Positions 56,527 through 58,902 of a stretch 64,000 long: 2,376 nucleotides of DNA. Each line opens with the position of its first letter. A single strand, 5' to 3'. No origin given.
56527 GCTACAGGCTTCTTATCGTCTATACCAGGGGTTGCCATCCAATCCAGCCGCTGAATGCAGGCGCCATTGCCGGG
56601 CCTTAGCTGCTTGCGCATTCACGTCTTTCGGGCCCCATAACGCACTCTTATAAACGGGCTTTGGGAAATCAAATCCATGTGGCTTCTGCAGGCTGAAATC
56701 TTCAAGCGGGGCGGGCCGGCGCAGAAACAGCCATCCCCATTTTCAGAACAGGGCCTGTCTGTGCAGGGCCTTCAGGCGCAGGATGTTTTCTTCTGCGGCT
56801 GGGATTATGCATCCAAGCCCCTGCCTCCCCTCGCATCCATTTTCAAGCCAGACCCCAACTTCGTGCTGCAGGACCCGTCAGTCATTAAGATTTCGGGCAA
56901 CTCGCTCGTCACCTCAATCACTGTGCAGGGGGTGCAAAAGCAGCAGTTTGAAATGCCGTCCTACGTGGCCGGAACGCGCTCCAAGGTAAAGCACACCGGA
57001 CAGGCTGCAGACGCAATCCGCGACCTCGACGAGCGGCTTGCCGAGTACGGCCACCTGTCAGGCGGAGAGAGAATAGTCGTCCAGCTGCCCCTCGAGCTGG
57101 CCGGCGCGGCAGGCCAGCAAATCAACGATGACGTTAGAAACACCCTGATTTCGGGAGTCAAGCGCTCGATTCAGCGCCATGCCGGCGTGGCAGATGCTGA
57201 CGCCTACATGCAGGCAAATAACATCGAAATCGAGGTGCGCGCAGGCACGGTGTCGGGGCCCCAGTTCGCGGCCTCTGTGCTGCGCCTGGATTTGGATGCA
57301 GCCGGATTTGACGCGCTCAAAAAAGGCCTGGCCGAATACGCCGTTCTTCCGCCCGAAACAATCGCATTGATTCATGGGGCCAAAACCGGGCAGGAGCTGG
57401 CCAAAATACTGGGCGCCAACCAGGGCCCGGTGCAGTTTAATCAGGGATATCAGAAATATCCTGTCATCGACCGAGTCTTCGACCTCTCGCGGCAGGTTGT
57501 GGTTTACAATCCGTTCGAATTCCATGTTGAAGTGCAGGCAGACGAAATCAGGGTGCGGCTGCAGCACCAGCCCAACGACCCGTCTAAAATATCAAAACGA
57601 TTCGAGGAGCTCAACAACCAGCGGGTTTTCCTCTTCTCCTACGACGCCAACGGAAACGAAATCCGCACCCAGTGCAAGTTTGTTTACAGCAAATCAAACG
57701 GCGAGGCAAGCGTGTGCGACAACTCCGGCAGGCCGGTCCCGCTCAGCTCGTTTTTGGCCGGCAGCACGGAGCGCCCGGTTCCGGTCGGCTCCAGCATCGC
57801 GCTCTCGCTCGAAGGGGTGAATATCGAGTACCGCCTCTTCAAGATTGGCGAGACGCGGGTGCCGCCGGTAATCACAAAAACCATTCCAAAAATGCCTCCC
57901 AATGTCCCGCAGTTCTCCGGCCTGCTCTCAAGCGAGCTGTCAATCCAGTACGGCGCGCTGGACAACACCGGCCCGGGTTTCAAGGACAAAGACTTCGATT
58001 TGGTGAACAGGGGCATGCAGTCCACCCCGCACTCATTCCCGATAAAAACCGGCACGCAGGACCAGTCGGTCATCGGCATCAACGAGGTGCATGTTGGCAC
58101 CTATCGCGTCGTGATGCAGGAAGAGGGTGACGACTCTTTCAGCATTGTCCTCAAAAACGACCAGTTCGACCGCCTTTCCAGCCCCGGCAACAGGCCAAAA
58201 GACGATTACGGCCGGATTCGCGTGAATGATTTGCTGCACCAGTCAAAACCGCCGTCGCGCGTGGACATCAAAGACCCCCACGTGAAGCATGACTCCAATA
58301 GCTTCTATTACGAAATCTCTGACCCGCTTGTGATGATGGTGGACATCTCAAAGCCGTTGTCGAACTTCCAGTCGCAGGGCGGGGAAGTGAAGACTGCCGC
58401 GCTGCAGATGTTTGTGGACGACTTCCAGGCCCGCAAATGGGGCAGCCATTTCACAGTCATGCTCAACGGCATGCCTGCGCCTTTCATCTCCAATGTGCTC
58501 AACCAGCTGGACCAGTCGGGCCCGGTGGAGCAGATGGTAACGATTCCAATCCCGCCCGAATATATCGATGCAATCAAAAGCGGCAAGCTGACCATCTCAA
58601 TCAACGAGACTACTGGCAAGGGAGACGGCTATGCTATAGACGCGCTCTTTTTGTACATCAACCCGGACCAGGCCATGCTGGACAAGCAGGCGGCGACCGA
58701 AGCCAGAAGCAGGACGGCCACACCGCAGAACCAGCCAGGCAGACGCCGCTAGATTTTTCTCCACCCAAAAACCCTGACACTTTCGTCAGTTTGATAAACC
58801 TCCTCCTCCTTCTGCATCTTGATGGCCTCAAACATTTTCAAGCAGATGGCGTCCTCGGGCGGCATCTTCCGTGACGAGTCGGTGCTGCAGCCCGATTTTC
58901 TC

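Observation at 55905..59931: Second orc1/cdc6 preceded by a 691-aa orphan protein and a secreted CAP-domain protein; possible integrated-element or secondary-origin module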

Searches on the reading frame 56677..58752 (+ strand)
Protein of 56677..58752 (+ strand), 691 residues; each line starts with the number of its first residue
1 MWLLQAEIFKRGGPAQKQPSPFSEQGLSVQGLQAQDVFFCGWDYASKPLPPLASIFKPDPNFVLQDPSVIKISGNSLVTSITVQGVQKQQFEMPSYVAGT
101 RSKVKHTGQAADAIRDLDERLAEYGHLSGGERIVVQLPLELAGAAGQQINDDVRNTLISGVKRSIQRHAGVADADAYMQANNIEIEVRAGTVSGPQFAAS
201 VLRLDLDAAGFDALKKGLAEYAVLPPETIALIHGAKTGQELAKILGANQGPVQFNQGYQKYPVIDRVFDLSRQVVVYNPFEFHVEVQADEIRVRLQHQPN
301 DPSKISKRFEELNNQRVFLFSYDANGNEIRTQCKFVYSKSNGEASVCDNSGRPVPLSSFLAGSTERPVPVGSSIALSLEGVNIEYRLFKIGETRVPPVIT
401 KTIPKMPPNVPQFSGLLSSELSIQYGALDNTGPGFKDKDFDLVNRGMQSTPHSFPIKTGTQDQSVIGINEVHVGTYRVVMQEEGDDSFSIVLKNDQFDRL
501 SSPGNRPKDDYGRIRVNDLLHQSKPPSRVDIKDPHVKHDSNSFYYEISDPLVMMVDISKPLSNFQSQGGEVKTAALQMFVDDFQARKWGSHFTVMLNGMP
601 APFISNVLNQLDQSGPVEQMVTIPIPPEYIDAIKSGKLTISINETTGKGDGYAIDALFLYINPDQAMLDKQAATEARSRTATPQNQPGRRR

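Call 3: search_protein_families(library=pfam, proteins=[window:56677-58752:+], max_evalue=0.01)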
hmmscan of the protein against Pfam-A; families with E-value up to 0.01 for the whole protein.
window:56677-58752:+ (691 aa): 0 families

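Call 4: search_protein_families(library=ncbifam, proteins=[window:56677-58752:+], max_evalue=0.01)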
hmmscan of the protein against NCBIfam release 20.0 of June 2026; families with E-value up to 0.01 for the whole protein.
window:56677-58752:+ (691 aa): 0 families

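Call 5: find_homologous_proteins(query=window:56677-58752:+, max_evalue=0.001)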
Query window:56677-58752:+ (691 aa): 1 proteins with E <= 0.001 among 8000 candidates.
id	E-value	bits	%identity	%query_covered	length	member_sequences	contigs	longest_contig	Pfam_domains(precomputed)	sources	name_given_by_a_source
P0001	0.0e+0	1564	100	100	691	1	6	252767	-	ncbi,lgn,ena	-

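Call 6: search_protein_families(library=pfam, proteins=[window:56677-58752:+], max_evalue=10)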
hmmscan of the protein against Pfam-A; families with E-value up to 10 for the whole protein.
window:56677-58752:+ (691 aa): 0 families

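Call 9: find_encoding_contigs(protein=P0001, flank=10000, max_places=10)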
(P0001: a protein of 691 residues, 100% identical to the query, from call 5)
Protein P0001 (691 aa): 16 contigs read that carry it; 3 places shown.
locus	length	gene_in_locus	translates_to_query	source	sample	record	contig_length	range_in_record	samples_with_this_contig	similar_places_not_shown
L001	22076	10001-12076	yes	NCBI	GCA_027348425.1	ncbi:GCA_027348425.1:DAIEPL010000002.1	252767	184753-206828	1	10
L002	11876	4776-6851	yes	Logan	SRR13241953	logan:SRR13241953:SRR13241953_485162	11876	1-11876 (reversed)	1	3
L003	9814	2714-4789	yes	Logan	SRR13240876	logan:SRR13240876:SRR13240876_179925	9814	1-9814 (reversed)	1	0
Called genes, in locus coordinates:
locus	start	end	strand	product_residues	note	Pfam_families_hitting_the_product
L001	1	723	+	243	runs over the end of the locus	PF00588:SpoU_methylase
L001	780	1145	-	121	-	PF04472:SepF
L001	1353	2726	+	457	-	PF01637:ATPase_2 (weak), PF13191:AAA_16, PF13401:AAA_22, PF00004:AAA (faint), PF22606:Cdc6-ORC-like_ATPase_lid (faint), PF22703:Cdc6_lid, PF09079:WHD_Cdc6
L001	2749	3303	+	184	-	PF12917:YfbR-like, PF13023:HD_3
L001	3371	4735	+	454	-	PF00266:Aminotran_5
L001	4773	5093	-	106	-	PF08827:DUF1805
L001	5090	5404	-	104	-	PF01283:Ribosomal_S26e (faint)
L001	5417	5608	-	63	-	PF06093:Spt4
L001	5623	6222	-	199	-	PF03876:SHS2_Rpb7-N, PF00575:S1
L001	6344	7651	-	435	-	PF00291:PALP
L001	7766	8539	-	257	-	PF23023:Anti-Pycsar_Apyc1, PF12706:Lactamase_B_2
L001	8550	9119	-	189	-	PF00578:AhpC-TSA, PF08534:Redoxin, PF13905:Thioredoxin_8 (weak)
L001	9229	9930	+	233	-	-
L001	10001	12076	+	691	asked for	-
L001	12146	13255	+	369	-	PF05496:RuvB_N (weak), PF05621:TniB (weak), PF13191:AAA_16, PF00004:AAA, PF13401:AAA_22, PF22703:Cdc6_lid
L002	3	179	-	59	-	?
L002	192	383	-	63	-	PF06093:Spt4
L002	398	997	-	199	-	PF03876:SHS2_Rpb7-N, PF00575:S1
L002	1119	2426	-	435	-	PF00291:PALP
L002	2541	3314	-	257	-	PF23023:Anti-Pycsar_Apyc1, PF12706:Lactamase_B_2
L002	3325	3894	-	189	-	PF00578:AhpC-TSA, PF08534:Redoxin, PF13905:Thioredoxin_8 (weak)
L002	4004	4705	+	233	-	-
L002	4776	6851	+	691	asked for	-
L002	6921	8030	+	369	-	PF05496:RuvB_N (weak), PF05621:TniB (weak), PF13191:AAA_16, PF00004:AAA, PF13401:AAA_22, PF22703:Cdc6_lid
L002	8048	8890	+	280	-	PF01261:AP_endonuc_2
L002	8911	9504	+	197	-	PF01135:PCMT (weak), PF01209:Ubie_methyltran, PF13847:Methyltransf_31, PF08241:Methyltransf_11, PF08242:Methyltransf_12, PF13649:Methyltransf_25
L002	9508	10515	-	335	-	-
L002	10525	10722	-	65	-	-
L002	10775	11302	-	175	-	-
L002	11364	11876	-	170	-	?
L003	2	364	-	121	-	?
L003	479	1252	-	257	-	PF23023:Anti-Pycsar_Apyc1, PF12706:Lactamase_B_2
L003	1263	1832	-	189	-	PF00578:AhpC-TSA, PF08534:Redoxin, PF13905:Thioredoxin_8 (weak)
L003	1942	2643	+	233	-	-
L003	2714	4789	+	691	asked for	-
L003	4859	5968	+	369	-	PF05496:RuvB_N (weak), PF05621:TniB (weak), PF13191:AAA_16, PF00004:AAA, PF13401:AAA_22, PF22703:Cdc6_lid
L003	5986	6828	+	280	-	PF01261:AP_endonuc_2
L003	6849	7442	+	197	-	PF01135:PCMT (weak), PF01209:Ubie_methyltran, PF13847:Methyltransf_31, PF08241:Methyltransf_11, PF08242:Methyltransf_12, PF13649:Methyltransf_25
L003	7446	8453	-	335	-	-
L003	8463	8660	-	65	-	-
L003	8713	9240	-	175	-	-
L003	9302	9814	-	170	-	?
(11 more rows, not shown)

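Call 17: search_protein_representatives(protein=window:56677-58752:+)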
Query: 691 residues. Proteins with E-value up to 0.001 (for the whole library): 329; up to 1e-10: 230; up to 1e-30: 2. The best 150 are listed.
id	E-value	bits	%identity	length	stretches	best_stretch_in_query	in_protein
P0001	0.0e+00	1563.9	100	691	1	1-691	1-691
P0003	5.3e-103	362.4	60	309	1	399-682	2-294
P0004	2.6e-29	118.9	38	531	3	570-664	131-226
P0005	9.3e-27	110.4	56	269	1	567-665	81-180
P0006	2.1e-26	109.3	45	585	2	570-665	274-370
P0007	6.3e-25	104.4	39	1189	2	570-664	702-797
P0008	1.7e-24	103.0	41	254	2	567-665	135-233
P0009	2.1e-24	102.6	53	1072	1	570-665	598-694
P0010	7.7e-24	100.8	41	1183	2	567-666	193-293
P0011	1.3e-23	100.0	46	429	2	569-664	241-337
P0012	2.3e-23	99.2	53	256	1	570-665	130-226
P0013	3.8e-23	98.5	39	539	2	563-663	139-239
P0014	5.4e-23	98.0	53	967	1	566-668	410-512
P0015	7.3e-23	97.6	42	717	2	570-666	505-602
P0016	1.2e-22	96.8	50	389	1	569-664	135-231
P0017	1.8e-22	96.3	39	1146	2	564-668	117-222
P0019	2.2e-22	96.0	48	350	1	569-673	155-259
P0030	1.6e-21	93.1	41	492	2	565-664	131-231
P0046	3.2e-20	88.8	47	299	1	570-666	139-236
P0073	1.2e-18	83.6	40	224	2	562-664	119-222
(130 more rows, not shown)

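Call 18: search_protein_families(library=pfam, proteins=[P0003, P0004, P0005, P0006, P0008, P0011, P0012, P0013, P0016, P0019], max_evalue=0.001)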
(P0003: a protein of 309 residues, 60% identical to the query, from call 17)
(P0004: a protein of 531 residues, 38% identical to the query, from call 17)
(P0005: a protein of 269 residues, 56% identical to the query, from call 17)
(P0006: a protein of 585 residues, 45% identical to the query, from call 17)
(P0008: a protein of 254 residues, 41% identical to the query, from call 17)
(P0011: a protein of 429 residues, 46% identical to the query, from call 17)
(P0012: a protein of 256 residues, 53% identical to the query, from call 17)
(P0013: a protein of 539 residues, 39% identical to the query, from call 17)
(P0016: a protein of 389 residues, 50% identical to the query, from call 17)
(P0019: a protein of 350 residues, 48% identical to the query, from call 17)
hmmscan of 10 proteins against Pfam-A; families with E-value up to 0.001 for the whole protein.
P0003 (309 aa): 0 families

P0004 (531 aa): 2 families
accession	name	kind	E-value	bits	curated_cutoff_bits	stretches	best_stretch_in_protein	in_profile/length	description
PF13620.12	CarboxypepD_reg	-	1.6e-13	51.3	32.3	1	233-307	2-81/82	Carboxypeptidase regulatory-like domain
PF13715.12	CarbopepD_reg_2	-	3.3e-09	37.1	32.2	1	233-305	1-74/88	CarboxypepD_reg-like domain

P0005 (269 aa): 3 families
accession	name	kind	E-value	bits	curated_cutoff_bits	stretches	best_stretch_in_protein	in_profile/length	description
PF13620.12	CarboxypepD_reg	-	9.9e-13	48.7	32.3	1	186-261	1-82/82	Carboxypeptidase regulatory-like domain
PF13715.12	CarbopepD_reg_2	-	1.6e-11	44.5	32.2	1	187-265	1-81/88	CarboxypepD_reg-like domain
PF15976.11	CooC_C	-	9.5e-05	22.8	29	1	181-255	13-84/93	CS1-pili formation C-terminal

P0006 (585 aa): 6 families
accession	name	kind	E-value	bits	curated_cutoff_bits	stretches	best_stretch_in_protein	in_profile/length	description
PF07833.16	Cu_amine_oxidN1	-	1e-27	96.6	24.2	1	487-583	11-107/108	Copper amine oxidase N-terminal domain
PF13620.12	CarboxypepD_reg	-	1.7e-25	89.6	32.3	2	377-452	2-82/82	Carboxypeptidase regulatory-like domain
PF13715.12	CarbopepD_reg_2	-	2e-18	66.6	32.2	2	377-452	1-77/88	CarboxypepD_reg-like domain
PF08308.17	PEGA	-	1.1e-06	28.8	20.8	0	412-453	28-69/71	PEGA domain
PF09430.16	EMC7_beta-sandw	-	8.3e-05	23.2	26.6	0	390-444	7-64/122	ER membrane protein complex subunit 7, beta-sandwich domain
PF17210.9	SdrD_B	-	0.00025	21.6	29.7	0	400-448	38-88/112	SdrD B-like domain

P0008 (254 aa): 0 families

P0011 (429 aa): 2 families
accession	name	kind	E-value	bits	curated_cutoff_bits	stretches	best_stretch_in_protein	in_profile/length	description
PF13620.12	CarboxypepD_reg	-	6.9e-12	46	32.3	1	344-418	1-80/82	Carboxypeptidase regulatory-like domain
PF13715.12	CarbopepD_reg_2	-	1.5e-08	35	32.2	1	345-422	1-79/88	CarboxypepD_reg-like domain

P0012 (256 aa): 0 families

P0013 (539 aa): 3 families
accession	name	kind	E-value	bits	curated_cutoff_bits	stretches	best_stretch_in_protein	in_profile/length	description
PF13620.12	CarboxypepD_reg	-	2.7e-11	44.1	32.3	1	248-313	2-74/82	Carboxypeptidase regulatory-like domain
PF00395.25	SLH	-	1e-09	38.6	20.8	1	473-516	1-43/44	S-layer homology domain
PF13715.12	CarbopepD_reg_2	-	2.5e-07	31.1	32.2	1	248-303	1-58/88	CarboxypepD_reg-like domain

P0016 (389 aa): 2 families
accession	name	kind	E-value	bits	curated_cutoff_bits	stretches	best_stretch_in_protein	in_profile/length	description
PF13620.12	CarboxypepD_reg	-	1.6e-10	41.7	32.3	1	239-311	2-79/82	Carboxypeptidase regulatory-like domain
PF13715.12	CarbopepD_reg_2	-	3e-08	34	32.2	1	239-311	1-74/88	CarboxypepD_reg-like domain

P0019 (350 aa): 1 family
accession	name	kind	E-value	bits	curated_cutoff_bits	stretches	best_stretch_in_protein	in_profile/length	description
PF00041.27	fn3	-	0.00046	20.8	25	0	276-341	25-82/84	Fibronectin type III domain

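Call 19: predict_structure(protein=window:56677-58752:+)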
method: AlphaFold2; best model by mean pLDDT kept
length: 691 residues; sequences in the alignment: 1
mean_pLDDT: 36.8   pTM: 0.25
mean pLDDT of the five models: 36.8, 35.1, 32.5, 32.2, 29.9
residues with pLDDT >= 90: 0; 70-90: 28; 50-70: 42; < 50: 621
segments of 3 or more residues with pLDDT < 50: 1-113, 138-148, 190-578, 580-606, 612-691
pLDDT, mean of each block of 10 residues (from residue 1): 27 30 29 28 31 30 29 26 28 27 30 53 56 55 44 66 76 84 65 32 33 41 34 36 38 29 25 28 29 30 32 30 32 35 40 42 33 25 27 30 28 24 25 32 27 29 31 37 39 39 37 35 32 34 30 36 42 46 46 42 48 44 43 41 37 36 37 35 30 28
secondary structure, 60 per line:
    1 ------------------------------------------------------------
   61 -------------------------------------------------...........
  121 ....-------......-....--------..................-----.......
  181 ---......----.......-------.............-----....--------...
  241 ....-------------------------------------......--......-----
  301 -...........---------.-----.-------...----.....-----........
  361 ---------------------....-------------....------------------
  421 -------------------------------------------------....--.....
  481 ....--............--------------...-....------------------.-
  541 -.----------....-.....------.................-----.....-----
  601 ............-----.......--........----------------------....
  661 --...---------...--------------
elements in order (helices of 4 or more, strands of 3 or more residues): H110-124 E132-137 H139-142 H151-168 H174-180 E184-189 H194-200 H208-220 H226-229 H238-244 E282-287 E290-295 H302-312 E336-338 E343-347 E353-355 H356-360 E382-385 E399-402 E470-473 E476-484 E487-494 H495-498 E513-515 H517-520 E553-556 H558-562 H569-585 E591-595 H601-612 E618-624 H627-634 E657-660
